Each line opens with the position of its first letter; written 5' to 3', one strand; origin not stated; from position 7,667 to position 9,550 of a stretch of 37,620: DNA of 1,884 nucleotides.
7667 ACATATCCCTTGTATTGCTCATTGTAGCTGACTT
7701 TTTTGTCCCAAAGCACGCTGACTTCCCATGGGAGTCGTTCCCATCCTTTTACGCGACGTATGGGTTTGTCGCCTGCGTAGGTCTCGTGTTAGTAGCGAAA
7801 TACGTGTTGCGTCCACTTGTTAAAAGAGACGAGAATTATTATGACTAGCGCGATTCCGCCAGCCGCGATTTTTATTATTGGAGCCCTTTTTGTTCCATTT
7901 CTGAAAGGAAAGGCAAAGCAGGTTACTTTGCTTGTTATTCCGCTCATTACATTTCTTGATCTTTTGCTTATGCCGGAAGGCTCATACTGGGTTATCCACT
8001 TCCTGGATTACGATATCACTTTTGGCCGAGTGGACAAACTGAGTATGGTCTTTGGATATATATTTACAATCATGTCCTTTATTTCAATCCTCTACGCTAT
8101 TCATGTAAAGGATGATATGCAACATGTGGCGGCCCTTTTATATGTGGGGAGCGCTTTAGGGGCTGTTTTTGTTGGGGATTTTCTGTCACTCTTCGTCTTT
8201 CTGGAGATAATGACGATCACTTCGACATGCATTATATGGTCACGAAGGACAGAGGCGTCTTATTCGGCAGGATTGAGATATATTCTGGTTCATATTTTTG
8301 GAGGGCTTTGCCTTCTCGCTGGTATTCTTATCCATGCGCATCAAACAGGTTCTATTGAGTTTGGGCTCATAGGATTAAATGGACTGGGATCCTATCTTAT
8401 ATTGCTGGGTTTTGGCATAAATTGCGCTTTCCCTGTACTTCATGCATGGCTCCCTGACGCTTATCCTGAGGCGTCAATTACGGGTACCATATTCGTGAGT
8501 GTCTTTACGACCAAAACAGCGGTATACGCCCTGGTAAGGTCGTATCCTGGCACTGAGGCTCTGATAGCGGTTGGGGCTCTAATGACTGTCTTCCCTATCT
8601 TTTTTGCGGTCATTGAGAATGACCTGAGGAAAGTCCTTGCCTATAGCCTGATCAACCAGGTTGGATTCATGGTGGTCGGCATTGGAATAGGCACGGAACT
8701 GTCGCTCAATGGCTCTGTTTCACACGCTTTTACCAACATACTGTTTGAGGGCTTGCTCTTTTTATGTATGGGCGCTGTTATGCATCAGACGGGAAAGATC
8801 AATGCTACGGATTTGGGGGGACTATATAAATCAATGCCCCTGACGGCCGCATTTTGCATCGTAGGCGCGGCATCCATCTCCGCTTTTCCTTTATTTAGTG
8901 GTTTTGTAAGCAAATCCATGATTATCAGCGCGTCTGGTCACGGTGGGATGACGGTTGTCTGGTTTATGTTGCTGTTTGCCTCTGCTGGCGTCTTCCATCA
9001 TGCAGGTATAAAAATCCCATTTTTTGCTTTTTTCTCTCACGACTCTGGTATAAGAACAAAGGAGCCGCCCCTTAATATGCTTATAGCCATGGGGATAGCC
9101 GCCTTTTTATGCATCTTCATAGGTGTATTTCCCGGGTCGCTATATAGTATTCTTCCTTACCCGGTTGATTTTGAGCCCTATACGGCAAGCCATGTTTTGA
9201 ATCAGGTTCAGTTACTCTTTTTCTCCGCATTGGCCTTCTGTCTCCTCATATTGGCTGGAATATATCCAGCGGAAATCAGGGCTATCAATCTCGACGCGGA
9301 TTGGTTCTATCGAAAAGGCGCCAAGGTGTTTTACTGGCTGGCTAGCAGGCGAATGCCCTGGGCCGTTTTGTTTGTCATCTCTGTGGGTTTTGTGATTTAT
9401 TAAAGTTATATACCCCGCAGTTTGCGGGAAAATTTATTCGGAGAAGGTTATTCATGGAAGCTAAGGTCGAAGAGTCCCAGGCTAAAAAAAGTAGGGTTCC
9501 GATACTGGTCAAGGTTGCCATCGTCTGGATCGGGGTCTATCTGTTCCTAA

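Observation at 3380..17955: Candidate undescribed membrane respiratory module: bd-like heme b/c subunit + two antiporter-like subunits + triheme-c/EB_dh subunit + cytochromes c + Rieske-less cytochrome b/c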

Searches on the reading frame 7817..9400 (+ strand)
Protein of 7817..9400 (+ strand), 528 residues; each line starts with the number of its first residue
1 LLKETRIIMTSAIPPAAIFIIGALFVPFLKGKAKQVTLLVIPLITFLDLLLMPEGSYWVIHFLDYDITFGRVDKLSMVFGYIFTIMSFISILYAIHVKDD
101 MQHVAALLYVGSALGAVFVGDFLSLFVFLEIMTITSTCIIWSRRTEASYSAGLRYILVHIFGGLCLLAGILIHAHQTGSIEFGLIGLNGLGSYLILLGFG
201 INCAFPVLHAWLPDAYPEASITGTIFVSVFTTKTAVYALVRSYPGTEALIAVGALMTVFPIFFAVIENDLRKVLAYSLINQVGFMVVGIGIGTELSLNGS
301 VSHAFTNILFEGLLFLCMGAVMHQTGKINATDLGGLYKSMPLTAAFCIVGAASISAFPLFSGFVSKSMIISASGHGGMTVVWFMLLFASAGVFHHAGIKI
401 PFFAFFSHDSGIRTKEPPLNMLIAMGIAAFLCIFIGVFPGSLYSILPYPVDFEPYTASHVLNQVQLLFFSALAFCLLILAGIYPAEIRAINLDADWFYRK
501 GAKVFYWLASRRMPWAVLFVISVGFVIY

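Call 4: search_protein_families(library=pfam, proteins=[window:7817-9400:+], max_evalue=0.01)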
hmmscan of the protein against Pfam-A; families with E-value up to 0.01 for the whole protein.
window:7817-9400:+ (528 aa): 1 family
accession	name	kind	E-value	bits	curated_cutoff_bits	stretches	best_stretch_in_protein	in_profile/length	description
PF00361.26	Proton_antipo_M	-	7.8e-41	140.6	21.5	1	121-389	3-291/294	NADH:quinone oxidoreductase/Mrp antiporter, TM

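Call 7: search_protein_families(library=ncbifam, proteins=[window:7817-9400:+], max_evalue=1)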
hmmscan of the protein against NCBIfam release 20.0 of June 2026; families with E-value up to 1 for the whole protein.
window:7817-9400:+ (528 aa): 68 families (the best 25 are shown)
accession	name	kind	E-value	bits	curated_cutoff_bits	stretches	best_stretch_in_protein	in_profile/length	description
NF009310.0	PRK12668.1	equivalog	1.1e-217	724.4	564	1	9-513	3-505/584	Na(+)/H(+) antiporter subunit D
NF009307.0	PRK12664.1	equivalog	1.9e-62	211.9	417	1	74-500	35-453/527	putative monovalent cation/H+ antiporter subunit D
NF006419.0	PRK08668.1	equivalog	1.2e-53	182.9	617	1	21-445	13-473/613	NADH dehydrogenase subunit M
NF006240.0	PRK08376.1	subfamily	5.9e-45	154.1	662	1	71-448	87-501/521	putative monovalent cation/H+ antiporter subunit D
NF005086.0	PRK06521.1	equivalog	3.8e-43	147.9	667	1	70-445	76-498/669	hydrogenase 4 subunit B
NF006241.0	PRK08377.1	equivalog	2.3e-40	139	645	1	72-446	76-470/494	NADH dehydrogenase subunit N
NF004920.0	PRK06277.1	equivalog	4.9e-40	137.7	578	1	20-441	12-463/478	energy conserving hydrogenase EhbF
NF009287.0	PRK12647.1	equivalog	1.1e-38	133.3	937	1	62-446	65-474/773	putative monovalent cation/H+ antiporter subunit A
NF006418.0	PRK08667.1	equivalog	1.8e-38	132.5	794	1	40-477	43-520/644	hydrogenase membrane subunit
NF009290.0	PRK12650.1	equivalog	3.7e-36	124.4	980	1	58-453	62-486/966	DUF4040 family protein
NF009288.0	PRK12648.1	equivalog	7e-36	123.7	1104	1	66-441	69-473/954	monovalent cation/H+ antiporter subunit A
NF009308.0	PRK12665.1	equivalog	1.2e-35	123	585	1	57-385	60-416/531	Na+/H+ antiporter subunit D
NF009306.0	PRK12663.1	equivalog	1.7e-35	122.8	542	1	67-445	71-473/498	Na+/H+ antiporter subunit D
NF006238.0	PRK08375.1-4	equivalog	9.5e-35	120.4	626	1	73-389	76-414/531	putative monovalent cation/H+ antiporter subunit D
TIGR01972.1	NDH_I_M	subfamily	2.4e-34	118.8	263.8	1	63-443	68-472/486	NADH-quinone oxidoreductase subunit M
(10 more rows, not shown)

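Call 18: find_related_loci(query=window:7841-9400:+, collection=genome_contigs, flank=10000)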
Query window:7841-9400:+ (520 aa) in genome_contigs; peptide patterns used: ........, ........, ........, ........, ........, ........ (x = any residue, [..] = any of these).
325 stretches matched a pattern; 268 encode a relative of the query (tblastn E <= 1e-3); the best 80 are kept; 80 distinct loci.
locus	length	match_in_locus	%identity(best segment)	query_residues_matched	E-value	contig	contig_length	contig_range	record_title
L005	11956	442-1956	71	1-505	0e+0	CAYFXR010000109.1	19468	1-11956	MAG TPA_asm: uncultured Nitrospiraceae bacterium isolate ERP108616_co1_67 genome assembly, contig: k119_1161439, whole g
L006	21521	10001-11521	71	1-507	0e+0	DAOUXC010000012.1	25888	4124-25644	MAG TPA_asm: Desulfobacteraceae bacterium isolate CSMAG_891 CSMAG_891_k141_147363_length_25888_cov_33.1724, whole genome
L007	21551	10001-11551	70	1-517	0e+0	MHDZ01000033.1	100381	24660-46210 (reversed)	MAG: Nitrospirae bacterium GWC2_57_13 gwc2_scaffold_206, whole genome shotgun sequence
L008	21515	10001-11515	71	1-505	0e+0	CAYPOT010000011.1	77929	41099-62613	MAG TPA_asm: uncultured Nitrospiraceae bacterium isolate ERP113451_co1_289 genome assembly, contig: NODE_195_length_7792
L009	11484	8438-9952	71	1-505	0e+0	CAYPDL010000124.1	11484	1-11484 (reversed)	MAG TPA_asm: uncultured Desulfobacteraceae bacterium isolate SRP178699_co1_442 genome assembly, contig: NODE_7653_length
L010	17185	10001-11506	70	1-502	0e+0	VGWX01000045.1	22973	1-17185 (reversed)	MAG: Nitrospira sp. isolate K_DeepCast_150m_m2_200 K_DeepCast_150m_m2_200_Ga0194126_10003953, whole genome shotgun seque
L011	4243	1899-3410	73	1-503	0e+0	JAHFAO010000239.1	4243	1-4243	MAG: Deltaproteobacteria bacterium isolate nzgw177 NODE_29658_length_4244_cov_7.975261, whole genome shotgun sequence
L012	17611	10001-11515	71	1-505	0e+0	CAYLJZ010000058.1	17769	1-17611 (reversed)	MAG TPA_asm: uncultured Desulfobacteraceae bacterium isolate binchicken_co220_134 genome assembly, contig: NODE_1967_len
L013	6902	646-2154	69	1-503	0e+0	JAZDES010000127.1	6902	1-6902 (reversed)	MAG: Pseudomonadota bacterium isolate MEGAHIT-group-0.160 k141_18572851, whole genome shotgun sequence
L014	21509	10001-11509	71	1-503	0e+0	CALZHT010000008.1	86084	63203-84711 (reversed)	MAG: uncultured Desulfobulbaceae bacterium isolate FO_M_Desulfobacterota_18 genome assembly, contig: scaffold_345, whole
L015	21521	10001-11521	69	1-507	0e+0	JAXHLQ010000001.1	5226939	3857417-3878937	MAG: Deltaproteobacteria bacterium isolate Salar_de_Ascotan_soil_MAG_ASO27 contig_800_polypolish, whole genome shotgun s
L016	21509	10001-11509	70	1-503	0e+0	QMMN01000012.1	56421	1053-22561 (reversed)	MAG: Deltaproteobacteria bacterium isolate B60_G16 B60_Guay16_scaffold_00111, whole genome shotgun sequence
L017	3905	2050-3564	70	1-505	0e+0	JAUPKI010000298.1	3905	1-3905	MAG: Thermodesulfobacteriota bacterium isolate erpe_2018_pw_0hr_WHONDRS-PP48-000085_B_bin.1 scaffold_1220402, whole geno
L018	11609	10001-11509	69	1-503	0e+0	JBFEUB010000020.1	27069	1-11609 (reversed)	MAG: Desulfobacteria bacterium isolate Mix_mud07.2021.05.48 k141_1332377_length_27069_cov_11.0560, whole genome shotgun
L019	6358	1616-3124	71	1-503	0e+0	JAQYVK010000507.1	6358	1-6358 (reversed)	MAG: Desulfatiglandales bacterium isolate SG_15_bin78 SG_15_bin.78.orig_15_c_000000787731, whole genome shotgun sequence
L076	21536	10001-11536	63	1-505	0e+0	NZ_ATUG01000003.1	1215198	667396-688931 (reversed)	Desulfospira joergensenii DSM 10085 F608DRAFT_scaffold00003.3_C, whole genome shotgun sequence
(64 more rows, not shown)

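Call 21: search_protein_families(library=pfam, proteins=[L076:3401-3871:+, L076:3926-4468:+, L076:4468-4752:+, L076:4577-5110:+, L076:5116-5358:+, L076:5235-6173:+, L076:6186-6581:+, L076:6588-8060:+, L076:10001-11788:+, L076:2331-3236:+], max_evalue=0.01)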
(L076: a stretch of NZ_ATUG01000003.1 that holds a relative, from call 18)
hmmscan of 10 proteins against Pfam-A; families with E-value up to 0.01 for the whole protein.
L076:3401-3871:+ (157 aa): 1 family
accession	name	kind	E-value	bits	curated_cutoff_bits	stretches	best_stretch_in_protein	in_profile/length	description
PF00072.30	Response_reg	-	2.6e-25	89.2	30.2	1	4-113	2-111/111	Response regulator receiver domain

L076:3926-4468:+ (181 aa): 1 family
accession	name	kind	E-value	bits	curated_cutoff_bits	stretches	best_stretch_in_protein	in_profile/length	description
PF01899.21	MNHE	-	1.5e-33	116.1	27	1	28-164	1-129/145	Na+/H+ ion antiporter subunit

L076:4468-4752:+ (95 aa): 1 family
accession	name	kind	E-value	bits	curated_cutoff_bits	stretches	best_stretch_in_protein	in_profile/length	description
PF04066.18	MrpF_PhaF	-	4.3e-13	49.9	23.3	1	31-82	2-52/53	Multiple resistance and pH regulation protein F (MrpF / PhaF)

L076:4577-5110:+ (178 aa): 2 families
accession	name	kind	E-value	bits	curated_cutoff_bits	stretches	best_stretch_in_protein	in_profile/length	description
PF03334.19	PhaG_MnhG_YufB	-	1.4e-22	80.2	23.4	1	74-157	1-78/80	Na+/H+ antiporter subunit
PF09877.14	EhaL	-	0.0039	18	23.8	1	76-145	5-74/97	Energy-converting hydrogenase subunit EhaL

L076:5116-5358:+ (81 aa): 1 family
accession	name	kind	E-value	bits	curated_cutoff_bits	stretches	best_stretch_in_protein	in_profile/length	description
PF13244.11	MbhD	-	6.6e-20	71.5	27.2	1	12-77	2-67/67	MBH, subunit D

L076:5235-6173:+ (313 aa): 2 families
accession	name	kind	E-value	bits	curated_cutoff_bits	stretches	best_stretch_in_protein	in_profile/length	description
PF04039.18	MnhB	-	9.2e-27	94.2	22.5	1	174-297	1-126/127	Domain related to MnhB subunit of Na+/H+ antiporter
PF20501.3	MbhE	-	2.4e-12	47.2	27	1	73-135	28-90/98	MBH, subunit E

L076:6186-6581:+ (132 aa): 1 family
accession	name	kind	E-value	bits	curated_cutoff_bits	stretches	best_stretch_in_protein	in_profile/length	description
PF00420.29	Oxidored_q2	-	3.1e-20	72.2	26.1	1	15-126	5-91/95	NADH-ubiquinone/plastoquinone oxidoreductase chain 4L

L076:6588-8060:+ (491 aa): 1 family
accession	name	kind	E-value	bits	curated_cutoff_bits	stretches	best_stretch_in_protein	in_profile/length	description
PF00361.26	Proton_antipo_M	-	2.2e-50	172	21.5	1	130-424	2-293/294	NADH:quinone oxidoreductase/Mrp antiporter, TM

L076:10001-11788:+ (596 aa): 1 family
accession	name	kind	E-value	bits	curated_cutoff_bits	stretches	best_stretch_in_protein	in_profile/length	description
PF00361.26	Proton_antipo_M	-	1.7e-41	142.8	21.5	1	111-369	1-279/294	NADH:quinone oxidoreductase/Mrp antiporter, TM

L076:2331-3236:+ (302 aa): 1 family
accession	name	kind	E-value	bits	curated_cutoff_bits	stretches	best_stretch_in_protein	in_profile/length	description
PF00582.32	Usp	-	2.1e-24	87.1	24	2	175-298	11-140/141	Universal stress protein family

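Call 41: search_solved_structures(query=window:7841-9400:+, max_evalue=1e-10, show_alignments=3)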
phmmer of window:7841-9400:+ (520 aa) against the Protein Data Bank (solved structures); distinct sequences matched with E-value up to 1e-10: 49.
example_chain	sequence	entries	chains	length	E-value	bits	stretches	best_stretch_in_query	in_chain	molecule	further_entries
6u8y_X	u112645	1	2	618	1.5e-37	133.1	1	31-434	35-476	NADH dehydrogenase subunit M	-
6cfw_H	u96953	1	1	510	1e-29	107.4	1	19-436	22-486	Monovalent cation/H+ antiporter subunit D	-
6u8y_H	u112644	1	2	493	5.6e-28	101.6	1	9-438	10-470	NADH dehydrogenase subunit N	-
6z16_A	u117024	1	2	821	1.8e-26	96.6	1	62-438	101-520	Multisubunit Na+/H+ antiporter, A subunit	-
5lnk_L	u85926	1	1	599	1.2e-25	94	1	49-401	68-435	Mitochondrial complex I, ND5 subunit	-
6q9b_D5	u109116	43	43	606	1.2e-25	93.9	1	49-401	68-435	NADH-ubiquinone oxidoreductase chain 5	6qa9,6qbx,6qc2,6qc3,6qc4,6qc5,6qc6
7d3u_A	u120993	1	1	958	4.2e-25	92.1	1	98-364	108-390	Monovalent Na+/H+ antiporter subunit A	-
5cod_L1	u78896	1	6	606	1.3e-24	90.5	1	46-401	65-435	NADH-ubiquinone oxidoreductase chain 5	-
7v2d_l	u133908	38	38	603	2.1e-24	89.8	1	28-411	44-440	NADH-ubiquinone oxidoreductase chain 5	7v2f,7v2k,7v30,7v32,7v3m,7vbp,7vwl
7v2c_l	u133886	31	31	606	2.1e-24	89.8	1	28-411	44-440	NADH-ubiquinone oxidoreductase chain 5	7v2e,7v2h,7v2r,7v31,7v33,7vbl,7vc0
5gpn_j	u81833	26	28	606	3.6e-24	89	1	28-411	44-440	NADH-ubiquinone oxidoreductase chain 5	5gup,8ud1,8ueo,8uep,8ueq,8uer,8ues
5lc5_L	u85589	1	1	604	5.2e-24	88.5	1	49-401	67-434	NADH-ubiquinone oxidoreductase chain 5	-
9w2u_L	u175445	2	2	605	5.2e-24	88.5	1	49-401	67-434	NADH-ubiquinone oxidoreductase chain 5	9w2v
5ldw_L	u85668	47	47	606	5.2e-24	88.5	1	49-401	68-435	NADH-ubiquinone oxidoreductase chain 5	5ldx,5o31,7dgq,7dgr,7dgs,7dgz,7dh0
5xtc_l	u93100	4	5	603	1.8e-23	86.7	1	63-376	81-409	NADH-ubiquinone oxidoreductase chain 5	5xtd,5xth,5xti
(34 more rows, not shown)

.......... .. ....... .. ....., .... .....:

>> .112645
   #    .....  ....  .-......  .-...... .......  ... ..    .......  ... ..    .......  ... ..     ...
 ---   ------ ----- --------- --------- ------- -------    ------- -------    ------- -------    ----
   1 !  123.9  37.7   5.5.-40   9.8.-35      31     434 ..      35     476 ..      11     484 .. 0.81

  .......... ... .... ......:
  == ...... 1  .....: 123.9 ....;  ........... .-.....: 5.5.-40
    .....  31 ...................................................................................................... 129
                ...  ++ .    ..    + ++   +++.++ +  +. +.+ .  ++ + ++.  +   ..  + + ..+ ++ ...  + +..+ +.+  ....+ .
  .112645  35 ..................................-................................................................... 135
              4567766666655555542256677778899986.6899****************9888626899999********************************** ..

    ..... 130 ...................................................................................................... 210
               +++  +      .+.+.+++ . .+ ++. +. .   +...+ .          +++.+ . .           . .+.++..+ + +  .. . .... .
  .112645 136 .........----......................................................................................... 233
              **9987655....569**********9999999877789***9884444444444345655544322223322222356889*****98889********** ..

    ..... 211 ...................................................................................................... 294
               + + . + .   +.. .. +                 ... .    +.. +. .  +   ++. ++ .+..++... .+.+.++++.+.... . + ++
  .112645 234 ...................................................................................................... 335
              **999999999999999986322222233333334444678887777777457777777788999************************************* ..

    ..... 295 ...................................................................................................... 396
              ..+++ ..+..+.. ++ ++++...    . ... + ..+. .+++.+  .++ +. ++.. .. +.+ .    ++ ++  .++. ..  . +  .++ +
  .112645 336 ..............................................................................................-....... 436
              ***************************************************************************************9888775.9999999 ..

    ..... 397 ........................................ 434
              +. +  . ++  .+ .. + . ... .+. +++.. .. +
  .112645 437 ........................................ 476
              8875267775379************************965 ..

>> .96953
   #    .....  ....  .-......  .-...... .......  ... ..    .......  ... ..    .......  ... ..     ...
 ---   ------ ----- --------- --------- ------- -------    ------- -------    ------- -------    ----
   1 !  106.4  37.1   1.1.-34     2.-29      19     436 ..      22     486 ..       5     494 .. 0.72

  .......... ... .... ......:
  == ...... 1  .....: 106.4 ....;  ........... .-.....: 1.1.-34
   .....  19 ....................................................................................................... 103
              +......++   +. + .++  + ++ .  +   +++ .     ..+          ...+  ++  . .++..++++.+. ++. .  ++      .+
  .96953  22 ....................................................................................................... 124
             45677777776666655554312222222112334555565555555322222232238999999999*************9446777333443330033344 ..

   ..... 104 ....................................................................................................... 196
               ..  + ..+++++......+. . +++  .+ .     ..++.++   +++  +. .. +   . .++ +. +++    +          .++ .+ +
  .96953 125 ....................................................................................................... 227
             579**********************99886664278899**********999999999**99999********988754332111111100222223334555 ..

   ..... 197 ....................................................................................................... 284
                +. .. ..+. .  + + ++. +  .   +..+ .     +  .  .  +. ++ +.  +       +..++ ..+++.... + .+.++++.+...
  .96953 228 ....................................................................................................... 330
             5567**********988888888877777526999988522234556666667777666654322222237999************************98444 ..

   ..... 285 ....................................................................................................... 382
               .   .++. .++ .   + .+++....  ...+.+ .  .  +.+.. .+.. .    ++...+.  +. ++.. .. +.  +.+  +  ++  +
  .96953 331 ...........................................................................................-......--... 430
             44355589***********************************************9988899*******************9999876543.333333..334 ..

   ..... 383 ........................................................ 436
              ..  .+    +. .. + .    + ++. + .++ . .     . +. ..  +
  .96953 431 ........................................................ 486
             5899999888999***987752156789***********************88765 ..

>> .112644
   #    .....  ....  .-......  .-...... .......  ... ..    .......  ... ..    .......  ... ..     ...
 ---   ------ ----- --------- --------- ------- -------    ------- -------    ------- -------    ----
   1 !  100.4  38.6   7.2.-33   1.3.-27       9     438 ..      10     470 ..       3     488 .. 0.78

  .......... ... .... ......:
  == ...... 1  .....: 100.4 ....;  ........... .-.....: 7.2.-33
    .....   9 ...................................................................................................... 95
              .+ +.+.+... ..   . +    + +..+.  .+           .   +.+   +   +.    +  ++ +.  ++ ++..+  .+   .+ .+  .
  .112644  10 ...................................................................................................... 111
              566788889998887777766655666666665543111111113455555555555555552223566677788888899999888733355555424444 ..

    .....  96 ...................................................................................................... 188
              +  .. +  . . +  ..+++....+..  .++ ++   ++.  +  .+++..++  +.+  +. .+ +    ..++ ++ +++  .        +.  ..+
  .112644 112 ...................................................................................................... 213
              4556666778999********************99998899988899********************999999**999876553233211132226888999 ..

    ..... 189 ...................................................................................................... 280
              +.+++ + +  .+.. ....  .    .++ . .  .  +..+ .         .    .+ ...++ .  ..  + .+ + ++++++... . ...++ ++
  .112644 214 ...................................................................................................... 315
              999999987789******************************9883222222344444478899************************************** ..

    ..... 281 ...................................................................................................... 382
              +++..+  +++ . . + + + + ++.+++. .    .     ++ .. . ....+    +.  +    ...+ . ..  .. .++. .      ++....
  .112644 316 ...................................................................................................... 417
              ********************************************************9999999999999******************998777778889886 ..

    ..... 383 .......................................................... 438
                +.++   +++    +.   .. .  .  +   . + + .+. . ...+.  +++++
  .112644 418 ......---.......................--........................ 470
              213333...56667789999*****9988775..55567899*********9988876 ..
